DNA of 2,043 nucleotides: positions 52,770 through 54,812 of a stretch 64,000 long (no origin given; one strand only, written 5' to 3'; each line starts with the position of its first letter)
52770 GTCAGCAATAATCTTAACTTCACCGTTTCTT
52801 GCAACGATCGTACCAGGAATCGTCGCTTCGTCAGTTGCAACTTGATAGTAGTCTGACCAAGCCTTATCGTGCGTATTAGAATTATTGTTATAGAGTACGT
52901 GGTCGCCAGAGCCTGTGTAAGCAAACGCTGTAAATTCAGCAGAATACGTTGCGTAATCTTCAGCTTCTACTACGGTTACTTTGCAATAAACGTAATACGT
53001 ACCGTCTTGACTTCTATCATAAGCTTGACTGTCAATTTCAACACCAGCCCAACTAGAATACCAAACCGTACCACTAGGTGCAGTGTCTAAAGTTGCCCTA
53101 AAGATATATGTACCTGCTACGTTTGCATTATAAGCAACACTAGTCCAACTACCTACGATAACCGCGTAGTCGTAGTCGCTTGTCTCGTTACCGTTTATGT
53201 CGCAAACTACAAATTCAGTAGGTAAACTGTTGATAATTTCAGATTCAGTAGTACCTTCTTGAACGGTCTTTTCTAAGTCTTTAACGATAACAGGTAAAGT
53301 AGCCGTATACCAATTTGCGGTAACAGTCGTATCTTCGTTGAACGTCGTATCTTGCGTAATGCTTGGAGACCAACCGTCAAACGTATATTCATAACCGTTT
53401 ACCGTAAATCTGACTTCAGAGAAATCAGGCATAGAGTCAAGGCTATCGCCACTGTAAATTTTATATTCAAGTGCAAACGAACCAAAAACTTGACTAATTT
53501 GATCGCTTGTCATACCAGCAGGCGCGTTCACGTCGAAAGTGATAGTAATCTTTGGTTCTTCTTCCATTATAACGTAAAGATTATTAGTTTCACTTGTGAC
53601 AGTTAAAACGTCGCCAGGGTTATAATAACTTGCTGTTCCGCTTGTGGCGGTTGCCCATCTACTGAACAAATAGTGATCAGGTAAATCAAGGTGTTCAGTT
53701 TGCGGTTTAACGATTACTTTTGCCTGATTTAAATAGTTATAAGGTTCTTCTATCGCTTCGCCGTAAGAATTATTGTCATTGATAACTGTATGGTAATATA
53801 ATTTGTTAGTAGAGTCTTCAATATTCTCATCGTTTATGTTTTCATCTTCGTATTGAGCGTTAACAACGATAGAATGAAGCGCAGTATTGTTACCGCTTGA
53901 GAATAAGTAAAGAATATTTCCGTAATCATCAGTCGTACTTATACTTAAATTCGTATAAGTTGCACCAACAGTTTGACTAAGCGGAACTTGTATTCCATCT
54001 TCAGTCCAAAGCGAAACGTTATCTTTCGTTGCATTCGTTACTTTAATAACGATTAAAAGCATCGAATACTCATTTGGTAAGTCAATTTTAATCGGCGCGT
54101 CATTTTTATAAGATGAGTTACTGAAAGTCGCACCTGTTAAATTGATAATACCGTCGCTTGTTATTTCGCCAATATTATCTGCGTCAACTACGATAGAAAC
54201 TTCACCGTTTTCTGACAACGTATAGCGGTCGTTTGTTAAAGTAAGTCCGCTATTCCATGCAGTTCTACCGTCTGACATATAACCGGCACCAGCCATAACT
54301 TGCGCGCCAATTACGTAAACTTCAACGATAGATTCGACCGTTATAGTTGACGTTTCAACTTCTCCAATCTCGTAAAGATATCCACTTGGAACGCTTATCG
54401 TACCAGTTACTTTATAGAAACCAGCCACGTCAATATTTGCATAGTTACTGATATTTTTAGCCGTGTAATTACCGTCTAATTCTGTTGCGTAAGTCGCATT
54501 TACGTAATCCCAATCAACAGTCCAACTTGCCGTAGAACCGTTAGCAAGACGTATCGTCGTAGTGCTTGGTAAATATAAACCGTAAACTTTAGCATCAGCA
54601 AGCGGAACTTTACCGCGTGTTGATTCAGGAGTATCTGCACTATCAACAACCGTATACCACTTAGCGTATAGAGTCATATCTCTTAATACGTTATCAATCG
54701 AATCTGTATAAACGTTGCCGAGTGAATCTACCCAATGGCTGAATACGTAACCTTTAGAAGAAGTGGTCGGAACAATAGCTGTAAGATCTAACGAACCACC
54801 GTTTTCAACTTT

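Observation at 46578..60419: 13.8-kb single ORF: secreted 4613-aa protein combining about 25 Listeria-Bacteroides repeats with a GH88/GH105-like catalytic domain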

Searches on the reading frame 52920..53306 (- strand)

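Call 50: search_protein_families(library=pfam, proteins=[window:52920-53306:-], max_evalue=1)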
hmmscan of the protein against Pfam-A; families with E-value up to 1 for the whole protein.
window:52920-53306:- (129 aa): 3 families
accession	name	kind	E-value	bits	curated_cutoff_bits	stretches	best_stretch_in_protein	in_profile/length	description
PF07532.17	Big_4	-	0.0038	17.2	22.1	1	9-74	2-57/59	Bacterial Ig-like domain (group 4)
PF15028.12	PTCRA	-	0.082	13.1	23.1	1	72-121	30-83/127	Pre-T-cell antigen receptor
PF05184.20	SapB_1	-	0.25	11.8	25.2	1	7-28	9-30/38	Saposin-like type B, region 1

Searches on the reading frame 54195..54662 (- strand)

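Call 50: search_protein_families(library=pfam, proteins=[window:54195-54662:-], max_evalue=1)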
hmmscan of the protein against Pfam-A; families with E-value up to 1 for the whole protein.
window:54195-54662:- (156 aa): 2 families
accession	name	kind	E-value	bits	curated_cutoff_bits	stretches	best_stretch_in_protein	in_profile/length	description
PF07532.17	Big_4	-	2.9e-06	27.2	22.1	1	30-68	15-52/59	Bacterial Ig-like domain (group 4)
PF12386.14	Peptidase_C71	-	0.02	15.1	22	1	18-59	81-123/149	Pseudomurein endo-isopeptidase Pei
